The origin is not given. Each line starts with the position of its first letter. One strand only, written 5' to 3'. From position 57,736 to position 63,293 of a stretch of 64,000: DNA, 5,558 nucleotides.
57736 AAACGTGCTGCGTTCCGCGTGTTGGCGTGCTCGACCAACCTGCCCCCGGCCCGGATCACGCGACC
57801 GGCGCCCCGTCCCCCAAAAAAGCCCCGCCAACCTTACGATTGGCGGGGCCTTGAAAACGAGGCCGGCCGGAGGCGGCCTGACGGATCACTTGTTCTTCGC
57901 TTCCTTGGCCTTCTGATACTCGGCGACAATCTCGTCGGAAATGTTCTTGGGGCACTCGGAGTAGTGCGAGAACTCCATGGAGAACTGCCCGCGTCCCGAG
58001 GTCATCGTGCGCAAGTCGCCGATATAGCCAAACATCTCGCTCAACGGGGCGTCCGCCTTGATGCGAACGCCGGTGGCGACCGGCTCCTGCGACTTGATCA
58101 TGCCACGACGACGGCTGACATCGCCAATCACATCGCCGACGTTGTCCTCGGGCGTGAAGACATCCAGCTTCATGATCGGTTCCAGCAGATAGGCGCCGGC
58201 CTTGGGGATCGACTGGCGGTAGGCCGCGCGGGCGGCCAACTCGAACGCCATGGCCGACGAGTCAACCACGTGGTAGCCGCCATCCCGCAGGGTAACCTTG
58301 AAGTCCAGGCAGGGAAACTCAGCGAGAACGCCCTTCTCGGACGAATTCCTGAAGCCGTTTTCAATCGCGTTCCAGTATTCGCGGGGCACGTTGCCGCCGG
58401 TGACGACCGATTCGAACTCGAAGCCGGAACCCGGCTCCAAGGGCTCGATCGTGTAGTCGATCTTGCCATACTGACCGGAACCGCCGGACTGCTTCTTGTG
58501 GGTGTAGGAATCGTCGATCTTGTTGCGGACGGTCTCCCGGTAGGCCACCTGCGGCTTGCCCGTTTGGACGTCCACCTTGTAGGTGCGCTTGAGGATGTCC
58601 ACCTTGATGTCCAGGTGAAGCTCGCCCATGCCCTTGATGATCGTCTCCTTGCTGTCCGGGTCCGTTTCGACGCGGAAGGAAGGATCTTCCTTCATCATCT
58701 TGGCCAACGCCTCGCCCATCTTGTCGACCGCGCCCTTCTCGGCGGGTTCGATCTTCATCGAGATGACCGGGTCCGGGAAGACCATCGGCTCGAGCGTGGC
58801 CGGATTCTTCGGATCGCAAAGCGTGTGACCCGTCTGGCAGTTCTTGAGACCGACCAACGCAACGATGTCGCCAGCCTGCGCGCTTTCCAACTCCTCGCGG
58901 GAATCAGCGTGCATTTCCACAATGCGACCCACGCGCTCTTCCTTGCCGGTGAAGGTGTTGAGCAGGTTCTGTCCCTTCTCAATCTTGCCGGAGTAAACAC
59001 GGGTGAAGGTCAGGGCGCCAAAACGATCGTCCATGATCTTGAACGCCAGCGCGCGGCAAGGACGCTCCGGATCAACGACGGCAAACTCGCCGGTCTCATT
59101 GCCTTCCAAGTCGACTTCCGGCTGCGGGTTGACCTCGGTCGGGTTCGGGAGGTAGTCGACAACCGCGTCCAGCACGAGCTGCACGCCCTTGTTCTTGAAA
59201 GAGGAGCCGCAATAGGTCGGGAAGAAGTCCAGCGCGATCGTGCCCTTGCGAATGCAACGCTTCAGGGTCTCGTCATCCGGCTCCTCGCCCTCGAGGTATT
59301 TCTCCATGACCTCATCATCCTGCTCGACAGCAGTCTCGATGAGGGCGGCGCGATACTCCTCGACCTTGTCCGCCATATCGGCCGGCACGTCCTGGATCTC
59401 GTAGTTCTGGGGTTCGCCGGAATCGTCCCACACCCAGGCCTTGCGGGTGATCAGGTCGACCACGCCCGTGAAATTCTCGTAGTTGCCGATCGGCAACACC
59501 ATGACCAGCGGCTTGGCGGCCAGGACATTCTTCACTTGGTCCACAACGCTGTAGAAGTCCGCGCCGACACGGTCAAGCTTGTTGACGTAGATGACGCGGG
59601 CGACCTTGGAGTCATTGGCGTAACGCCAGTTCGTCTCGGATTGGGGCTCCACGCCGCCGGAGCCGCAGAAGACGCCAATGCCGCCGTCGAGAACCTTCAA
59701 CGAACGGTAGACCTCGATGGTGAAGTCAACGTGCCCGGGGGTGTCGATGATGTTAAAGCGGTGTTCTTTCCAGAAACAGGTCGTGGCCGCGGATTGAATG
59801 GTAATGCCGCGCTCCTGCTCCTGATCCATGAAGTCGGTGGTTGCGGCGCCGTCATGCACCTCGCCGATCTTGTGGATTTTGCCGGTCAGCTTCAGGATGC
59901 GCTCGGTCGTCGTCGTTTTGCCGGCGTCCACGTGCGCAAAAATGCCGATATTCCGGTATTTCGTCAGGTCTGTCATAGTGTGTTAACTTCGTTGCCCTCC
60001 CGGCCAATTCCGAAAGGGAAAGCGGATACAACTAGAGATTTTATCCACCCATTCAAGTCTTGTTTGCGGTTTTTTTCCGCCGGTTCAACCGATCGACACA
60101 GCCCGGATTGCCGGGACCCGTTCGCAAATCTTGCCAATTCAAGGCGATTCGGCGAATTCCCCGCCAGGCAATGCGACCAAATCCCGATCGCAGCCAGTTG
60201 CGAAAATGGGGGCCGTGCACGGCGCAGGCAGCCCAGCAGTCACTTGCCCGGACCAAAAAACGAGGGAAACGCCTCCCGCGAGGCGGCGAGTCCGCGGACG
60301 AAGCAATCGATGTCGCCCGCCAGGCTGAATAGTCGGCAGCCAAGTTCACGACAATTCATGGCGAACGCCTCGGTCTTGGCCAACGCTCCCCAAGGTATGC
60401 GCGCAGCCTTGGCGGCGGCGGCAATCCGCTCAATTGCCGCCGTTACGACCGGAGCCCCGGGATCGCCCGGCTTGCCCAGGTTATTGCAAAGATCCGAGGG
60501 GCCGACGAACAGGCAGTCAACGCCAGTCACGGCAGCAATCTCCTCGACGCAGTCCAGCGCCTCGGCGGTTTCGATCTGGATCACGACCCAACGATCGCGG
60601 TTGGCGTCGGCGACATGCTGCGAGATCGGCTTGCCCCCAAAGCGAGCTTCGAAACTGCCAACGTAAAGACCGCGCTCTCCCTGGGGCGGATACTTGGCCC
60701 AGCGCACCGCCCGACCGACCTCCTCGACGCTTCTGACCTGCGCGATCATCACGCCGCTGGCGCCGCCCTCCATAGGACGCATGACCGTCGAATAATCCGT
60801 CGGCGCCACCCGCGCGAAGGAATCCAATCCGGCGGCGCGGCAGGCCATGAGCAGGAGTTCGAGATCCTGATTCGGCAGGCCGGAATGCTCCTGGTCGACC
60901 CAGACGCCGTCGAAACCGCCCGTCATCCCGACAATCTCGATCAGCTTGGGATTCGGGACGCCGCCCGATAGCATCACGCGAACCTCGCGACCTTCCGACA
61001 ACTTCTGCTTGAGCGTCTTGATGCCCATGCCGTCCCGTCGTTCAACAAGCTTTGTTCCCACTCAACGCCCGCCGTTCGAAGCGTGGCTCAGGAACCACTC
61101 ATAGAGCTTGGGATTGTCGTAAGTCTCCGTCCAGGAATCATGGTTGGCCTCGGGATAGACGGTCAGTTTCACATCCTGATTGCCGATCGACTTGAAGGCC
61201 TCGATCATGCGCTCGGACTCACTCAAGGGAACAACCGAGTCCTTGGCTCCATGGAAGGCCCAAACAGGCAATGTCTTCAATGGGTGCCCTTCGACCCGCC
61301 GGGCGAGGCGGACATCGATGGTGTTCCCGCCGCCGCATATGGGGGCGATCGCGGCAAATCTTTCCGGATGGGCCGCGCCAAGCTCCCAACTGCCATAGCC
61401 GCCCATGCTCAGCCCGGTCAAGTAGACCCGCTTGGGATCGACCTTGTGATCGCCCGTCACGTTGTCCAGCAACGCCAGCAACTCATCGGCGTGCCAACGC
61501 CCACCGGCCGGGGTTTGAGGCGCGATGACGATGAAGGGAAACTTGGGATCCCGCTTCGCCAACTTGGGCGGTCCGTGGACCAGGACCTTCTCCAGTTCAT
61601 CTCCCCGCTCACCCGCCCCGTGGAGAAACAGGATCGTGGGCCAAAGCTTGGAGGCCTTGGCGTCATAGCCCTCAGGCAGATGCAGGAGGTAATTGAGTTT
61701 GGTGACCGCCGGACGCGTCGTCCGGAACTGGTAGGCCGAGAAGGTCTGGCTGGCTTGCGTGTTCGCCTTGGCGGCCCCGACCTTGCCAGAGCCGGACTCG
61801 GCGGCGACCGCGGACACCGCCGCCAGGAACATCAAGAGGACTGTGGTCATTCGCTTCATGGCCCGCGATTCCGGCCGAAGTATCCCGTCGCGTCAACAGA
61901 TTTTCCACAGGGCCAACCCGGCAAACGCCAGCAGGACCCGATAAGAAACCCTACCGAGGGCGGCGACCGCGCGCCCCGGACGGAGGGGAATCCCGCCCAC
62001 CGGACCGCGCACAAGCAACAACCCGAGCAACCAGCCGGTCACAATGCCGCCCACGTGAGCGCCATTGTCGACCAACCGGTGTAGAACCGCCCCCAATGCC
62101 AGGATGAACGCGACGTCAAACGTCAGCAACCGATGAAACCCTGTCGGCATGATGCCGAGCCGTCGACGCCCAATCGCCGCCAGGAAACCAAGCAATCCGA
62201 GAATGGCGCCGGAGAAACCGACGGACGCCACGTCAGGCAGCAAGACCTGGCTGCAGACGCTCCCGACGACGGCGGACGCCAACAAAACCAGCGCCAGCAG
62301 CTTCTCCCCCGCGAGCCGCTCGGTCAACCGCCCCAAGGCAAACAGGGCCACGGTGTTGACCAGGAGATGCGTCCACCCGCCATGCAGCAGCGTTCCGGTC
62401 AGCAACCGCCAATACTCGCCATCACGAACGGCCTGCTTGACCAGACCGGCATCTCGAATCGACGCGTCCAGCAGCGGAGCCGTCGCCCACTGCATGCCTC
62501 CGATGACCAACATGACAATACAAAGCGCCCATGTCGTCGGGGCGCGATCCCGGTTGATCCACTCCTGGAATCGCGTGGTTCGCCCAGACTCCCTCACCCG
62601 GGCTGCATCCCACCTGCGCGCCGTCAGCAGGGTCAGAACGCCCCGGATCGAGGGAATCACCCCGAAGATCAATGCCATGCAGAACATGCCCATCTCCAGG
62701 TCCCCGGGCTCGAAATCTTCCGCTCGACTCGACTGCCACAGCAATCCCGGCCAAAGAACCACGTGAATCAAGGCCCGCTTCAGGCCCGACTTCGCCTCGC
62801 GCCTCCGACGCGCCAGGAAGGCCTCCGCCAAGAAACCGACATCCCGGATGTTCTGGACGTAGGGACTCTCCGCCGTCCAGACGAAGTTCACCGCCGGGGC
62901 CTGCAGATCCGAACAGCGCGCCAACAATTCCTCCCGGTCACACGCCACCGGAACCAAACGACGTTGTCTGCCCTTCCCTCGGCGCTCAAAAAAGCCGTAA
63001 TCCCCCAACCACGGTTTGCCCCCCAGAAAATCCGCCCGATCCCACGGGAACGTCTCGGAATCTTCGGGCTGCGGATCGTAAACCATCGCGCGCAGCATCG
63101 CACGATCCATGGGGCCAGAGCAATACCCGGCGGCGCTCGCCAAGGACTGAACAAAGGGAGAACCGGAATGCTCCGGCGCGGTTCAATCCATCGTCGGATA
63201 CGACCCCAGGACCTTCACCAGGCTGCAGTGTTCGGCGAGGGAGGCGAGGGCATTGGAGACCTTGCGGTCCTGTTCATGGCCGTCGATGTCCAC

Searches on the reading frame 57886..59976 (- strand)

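Call 64: search_protein_families(library=pfam, proteins=[window:57886-59976:-], max_evalue=0.0001)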
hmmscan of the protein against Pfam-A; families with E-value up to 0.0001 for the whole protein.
window:57886-59976:- (696 aa): 6 families
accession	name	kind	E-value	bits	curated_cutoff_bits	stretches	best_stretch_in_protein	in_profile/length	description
PF00009.33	GTP_EFTU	-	7.1e-61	205.5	26.5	1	6-278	2-188/188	Elongation factor Tu GTP binding domain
PF03764.24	EFG_IV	-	1.1e-42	145.1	24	1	475-593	1-120/121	Elongation factor G, domain IV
PF14492.12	EFG_III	-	2.2e-30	104.9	27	1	400-474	1-75/75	Elongation Factor G, domain III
PF00679.30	EFG_C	-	6.8e-28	97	27.9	1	597-682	2-88/89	Elongation factor G C-terminus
PF03144.31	GTP_EFTU_D2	-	1.3e-17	64.5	30.3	1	320-387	1-73/73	Elongation factor Tu domain 2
PF22042.2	EF-G_D2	-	3e-14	53.3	27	1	308-388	3-83/84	Elongation factor G domain 2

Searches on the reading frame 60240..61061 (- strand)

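Call 64: search_protein_families(library=pfam, proteins=[window:60240-61061:-], max_evalue=0.0001)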
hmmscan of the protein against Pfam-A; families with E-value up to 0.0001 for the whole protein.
window:60240-61061:- (273 aa): 1 family
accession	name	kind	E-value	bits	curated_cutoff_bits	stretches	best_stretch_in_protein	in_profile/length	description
PF03328.21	HpcH_HpaI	-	5.4e-27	95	25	1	36-250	9-214/221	HpcH/HpaI aldolase/citrate lyase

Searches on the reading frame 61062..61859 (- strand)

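Call 64: search_protein_families(library=pfam, proteins=[window:61062-61859:-], max_evalue=0.0001)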
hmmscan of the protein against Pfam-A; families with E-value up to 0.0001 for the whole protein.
window:61062-61859:- (265 aa): 6 families
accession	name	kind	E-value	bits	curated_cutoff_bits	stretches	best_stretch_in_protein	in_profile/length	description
PF00326.27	Peptidase_S9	-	7e-12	45.7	22.6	1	196-259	144-209/213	Prolyl oligopeptidase family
PF02230.22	Abhydrolase_2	-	6.1e-11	43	23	1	138-245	100-204/217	Phospholipase/Carboxylesterase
PF12146.15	Hydrolase_4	-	1.2e-10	41.5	27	1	194-246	189-238/239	Serine aminopeptidase, S33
PF01738.24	DLH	-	3.2e-09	37.1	21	1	126-240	80-186/217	Dienelactone hydrolase family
PF00756.26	Esterase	-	1.2e-06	28.9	22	1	122-229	94-194/251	Putative esterase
PF00561.26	Abhydrolase_1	-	2.8e-06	27.6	25.8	0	120-176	48-102/245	alpha/beta hydrolase fold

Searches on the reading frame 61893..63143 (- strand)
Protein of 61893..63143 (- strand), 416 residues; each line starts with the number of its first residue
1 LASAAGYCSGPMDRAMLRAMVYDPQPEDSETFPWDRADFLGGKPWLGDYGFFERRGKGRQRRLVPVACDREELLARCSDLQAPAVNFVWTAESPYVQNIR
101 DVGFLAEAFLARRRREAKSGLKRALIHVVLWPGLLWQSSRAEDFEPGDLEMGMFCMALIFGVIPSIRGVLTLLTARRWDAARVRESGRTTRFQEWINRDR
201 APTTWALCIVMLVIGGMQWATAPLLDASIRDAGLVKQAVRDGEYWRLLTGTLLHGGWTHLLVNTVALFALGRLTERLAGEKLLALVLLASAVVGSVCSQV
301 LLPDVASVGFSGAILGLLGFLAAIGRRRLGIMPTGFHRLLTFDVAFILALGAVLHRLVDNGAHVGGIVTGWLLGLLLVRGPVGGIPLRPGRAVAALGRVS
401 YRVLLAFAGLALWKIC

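Call 64: search_protein_families(library=pfam, proteins=[window:61893-63143:-], max_evalue=0.0001)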
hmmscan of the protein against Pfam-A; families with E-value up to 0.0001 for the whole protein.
window:61893-63143:- (416 aa): 1 family
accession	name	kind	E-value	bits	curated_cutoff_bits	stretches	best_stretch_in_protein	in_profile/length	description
PF01694.28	Rhomboid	-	3e-27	96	22.6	1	242-379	2-142/143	Rhomboid domain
